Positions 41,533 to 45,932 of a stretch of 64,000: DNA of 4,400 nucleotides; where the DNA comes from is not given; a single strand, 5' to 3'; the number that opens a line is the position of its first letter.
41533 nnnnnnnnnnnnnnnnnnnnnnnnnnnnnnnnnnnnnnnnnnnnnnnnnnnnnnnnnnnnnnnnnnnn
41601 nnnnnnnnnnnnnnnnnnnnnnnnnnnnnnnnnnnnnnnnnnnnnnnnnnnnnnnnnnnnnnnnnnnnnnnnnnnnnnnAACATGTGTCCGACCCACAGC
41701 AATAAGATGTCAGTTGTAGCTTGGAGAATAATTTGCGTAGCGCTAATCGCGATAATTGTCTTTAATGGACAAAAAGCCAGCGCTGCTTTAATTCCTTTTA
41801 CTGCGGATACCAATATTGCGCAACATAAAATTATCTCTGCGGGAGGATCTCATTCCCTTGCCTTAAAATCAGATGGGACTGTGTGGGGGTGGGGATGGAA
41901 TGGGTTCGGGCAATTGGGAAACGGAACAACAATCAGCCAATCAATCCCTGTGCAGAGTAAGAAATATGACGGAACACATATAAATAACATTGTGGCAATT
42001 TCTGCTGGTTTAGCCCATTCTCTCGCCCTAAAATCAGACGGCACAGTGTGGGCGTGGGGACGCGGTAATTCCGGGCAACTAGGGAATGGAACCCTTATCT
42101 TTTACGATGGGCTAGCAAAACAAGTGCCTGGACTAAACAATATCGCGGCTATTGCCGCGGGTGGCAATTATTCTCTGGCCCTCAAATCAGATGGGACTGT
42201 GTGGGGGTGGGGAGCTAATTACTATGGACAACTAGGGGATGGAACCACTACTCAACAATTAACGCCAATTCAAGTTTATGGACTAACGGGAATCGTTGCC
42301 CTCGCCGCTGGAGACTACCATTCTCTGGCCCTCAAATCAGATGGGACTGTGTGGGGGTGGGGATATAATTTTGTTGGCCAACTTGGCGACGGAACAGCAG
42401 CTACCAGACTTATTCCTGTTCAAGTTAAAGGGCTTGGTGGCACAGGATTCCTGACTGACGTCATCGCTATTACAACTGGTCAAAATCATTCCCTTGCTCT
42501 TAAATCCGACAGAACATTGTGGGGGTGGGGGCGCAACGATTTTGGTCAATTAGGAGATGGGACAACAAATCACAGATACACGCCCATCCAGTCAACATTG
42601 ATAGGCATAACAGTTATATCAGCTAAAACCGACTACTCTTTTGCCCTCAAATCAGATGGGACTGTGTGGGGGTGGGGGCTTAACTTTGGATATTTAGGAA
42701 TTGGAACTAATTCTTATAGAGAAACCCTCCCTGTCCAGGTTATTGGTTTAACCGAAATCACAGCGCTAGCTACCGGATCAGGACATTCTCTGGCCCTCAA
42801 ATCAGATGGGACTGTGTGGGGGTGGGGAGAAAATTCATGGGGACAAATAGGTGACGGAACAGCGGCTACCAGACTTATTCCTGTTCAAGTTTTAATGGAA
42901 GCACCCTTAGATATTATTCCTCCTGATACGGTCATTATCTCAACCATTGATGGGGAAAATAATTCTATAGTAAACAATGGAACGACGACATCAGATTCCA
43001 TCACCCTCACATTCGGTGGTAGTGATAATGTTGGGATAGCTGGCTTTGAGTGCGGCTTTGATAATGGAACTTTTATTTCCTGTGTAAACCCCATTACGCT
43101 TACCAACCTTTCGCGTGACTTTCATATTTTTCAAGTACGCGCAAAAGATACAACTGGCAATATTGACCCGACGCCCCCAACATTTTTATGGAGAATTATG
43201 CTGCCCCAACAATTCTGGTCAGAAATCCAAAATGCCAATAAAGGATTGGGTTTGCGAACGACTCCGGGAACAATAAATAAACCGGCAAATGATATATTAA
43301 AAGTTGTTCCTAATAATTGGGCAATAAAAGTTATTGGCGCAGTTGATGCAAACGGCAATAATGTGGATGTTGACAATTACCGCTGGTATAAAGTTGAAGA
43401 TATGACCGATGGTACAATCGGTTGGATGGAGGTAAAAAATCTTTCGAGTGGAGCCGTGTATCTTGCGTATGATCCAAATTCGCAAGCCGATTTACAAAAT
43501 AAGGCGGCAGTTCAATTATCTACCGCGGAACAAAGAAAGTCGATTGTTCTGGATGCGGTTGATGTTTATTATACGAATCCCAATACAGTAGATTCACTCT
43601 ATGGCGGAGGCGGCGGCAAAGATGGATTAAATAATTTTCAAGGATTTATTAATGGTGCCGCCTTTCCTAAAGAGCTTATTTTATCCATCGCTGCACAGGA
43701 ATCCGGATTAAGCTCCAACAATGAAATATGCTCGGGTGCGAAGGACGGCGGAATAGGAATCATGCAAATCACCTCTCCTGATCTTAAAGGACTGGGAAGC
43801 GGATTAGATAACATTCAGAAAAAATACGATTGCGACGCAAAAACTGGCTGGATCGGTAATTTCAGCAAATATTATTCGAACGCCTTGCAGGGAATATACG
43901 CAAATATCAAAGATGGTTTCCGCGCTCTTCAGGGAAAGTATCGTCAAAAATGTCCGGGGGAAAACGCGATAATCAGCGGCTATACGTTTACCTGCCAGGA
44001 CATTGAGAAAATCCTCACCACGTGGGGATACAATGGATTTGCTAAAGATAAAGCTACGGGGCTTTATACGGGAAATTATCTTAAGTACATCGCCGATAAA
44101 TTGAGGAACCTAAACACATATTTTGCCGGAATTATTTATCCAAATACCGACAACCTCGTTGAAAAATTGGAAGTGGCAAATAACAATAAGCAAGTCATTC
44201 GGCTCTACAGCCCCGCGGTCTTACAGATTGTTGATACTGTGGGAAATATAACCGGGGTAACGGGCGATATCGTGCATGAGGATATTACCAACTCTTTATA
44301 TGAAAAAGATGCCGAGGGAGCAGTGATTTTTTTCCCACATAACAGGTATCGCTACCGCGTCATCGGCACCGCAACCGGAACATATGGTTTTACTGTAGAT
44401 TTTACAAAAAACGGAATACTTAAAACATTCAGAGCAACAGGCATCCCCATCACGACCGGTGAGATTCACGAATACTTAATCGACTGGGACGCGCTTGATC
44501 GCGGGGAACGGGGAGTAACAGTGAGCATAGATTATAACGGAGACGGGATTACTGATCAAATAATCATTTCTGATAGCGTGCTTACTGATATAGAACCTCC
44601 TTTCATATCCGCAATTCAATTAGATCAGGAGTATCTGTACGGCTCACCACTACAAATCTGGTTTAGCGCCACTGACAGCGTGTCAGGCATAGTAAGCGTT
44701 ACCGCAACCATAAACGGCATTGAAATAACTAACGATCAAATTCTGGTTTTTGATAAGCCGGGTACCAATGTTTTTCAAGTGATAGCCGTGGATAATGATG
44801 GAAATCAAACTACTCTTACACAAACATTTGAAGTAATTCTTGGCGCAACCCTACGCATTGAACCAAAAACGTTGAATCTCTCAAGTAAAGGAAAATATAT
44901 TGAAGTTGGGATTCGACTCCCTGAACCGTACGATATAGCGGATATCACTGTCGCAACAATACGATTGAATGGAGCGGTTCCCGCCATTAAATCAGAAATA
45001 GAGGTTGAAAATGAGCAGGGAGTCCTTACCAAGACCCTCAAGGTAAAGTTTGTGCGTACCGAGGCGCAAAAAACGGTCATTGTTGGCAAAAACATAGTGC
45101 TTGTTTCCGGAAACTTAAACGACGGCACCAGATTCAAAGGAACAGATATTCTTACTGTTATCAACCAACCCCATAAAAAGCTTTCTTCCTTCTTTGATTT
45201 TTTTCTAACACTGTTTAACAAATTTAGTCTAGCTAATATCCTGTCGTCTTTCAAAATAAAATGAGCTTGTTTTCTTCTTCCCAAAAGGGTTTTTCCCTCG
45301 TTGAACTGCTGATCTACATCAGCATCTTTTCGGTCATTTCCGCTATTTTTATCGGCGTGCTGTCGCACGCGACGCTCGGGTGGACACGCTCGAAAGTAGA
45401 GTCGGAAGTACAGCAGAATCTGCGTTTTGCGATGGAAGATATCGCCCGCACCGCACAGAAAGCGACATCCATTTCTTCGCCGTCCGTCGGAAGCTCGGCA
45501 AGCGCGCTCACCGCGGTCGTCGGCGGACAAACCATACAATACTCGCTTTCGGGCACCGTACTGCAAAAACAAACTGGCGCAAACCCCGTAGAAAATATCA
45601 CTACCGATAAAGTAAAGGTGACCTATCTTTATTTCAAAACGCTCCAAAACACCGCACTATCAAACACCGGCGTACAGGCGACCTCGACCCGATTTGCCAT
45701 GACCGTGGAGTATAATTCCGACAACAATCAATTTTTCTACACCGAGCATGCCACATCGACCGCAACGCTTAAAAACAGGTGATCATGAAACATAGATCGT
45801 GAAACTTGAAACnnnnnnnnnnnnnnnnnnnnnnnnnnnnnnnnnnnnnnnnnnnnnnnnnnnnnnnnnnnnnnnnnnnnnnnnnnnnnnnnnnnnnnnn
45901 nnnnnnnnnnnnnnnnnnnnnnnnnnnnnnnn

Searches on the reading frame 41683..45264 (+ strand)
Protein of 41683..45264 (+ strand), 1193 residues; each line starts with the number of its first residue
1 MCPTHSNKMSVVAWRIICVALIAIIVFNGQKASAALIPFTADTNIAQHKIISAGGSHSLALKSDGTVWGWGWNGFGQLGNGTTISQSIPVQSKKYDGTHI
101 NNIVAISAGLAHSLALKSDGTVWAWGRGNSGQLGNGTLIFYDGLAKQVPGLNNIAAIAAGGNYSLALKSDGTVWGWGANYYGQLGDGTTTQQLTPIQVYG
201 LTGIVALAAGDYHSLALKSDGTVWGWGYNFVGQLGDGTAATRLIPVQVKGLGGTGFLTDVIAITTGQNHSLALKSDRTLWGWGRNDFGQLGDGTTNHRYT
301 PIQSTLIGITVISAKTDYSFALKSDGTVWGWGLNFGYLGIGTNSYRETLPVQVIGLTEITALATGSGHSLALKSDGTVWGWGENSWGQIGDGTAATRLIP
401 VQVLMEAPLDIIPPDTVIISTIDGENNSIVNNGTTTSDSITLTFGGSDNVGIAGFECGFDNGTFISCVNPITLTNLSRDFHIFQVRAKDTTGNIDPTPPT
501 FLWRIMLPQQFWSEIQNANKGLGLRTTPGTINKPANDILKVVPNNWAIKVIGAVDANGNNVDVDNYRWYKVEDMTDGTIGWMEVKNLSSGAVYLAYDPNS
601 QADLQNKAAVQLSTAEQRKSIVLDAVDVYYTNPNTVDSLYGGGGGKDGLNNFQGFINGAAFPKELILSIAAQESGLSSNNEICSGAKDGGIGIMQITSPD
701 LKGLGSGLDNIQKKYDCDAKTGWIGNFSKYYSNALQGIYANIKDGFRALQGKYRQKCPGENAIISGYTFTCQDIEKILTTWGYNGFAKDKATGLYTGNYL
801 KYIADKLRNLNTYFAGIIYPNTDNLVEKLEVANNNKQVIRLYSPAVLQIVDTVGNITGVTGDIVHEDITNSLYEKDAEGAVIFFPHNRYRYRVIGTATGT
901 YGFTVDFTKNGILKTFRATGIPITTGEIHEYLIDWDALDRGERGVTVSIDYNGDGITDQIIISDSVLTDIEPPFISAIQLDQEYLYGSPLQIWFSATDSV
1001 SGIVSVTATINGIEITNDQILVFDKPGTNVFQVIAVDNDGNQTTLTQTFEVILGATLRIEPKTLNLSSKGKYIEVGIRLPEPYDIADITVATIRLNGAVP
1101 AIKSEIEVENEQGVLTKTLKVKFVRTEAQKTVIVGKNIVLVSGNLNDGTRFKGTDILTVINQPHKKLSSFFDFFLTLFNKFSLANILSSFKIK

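Call 87: search_protein_families(library=pfam, proteins=[window:41683-45264:+], max_evalue=0.0001)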
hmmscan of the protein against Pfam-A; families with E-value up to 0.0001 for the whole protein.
window:41683-45264:+ (1193 aa): 4 families
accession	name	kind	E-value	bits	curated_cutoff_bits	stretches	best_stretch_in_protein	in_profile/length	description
PF25390.1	WD40_RLD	-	5.7e-107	358.6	150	2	43-353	31-345/363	RCC1-like domain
PF00415.24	RCC1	-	1.2e-72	240.7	21.7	7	170-217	1-50/50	Regulator of chromosome condensation (RCC1) repeat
PF13540.12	RCC1_2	-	1.1e-67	222.7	22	6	204-233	1-30/30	Regulator of chromosome condensation (RCC1) repeat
PF25384.1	Alsin_RLD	-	3.1e-11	43.7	100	0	71-135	248-309/405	Alsin RCC1-like domain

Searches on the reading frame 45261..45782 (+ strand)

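Call 87: search_protein_families(library=pfam, proteins=[window:45261-45782:+], max_evalue=0.0001)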
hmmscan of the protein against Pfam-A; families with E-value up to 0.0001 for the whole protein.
window:45261-45782:+ (173 aa): 1 family
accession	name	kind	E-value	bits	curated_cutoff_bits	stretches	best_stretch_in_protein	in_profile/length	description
PF07963.17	N_methyl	-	2.5e-07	30.4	21.2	1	6-29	2-25/27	Prokaryotic N-terminal methylation motif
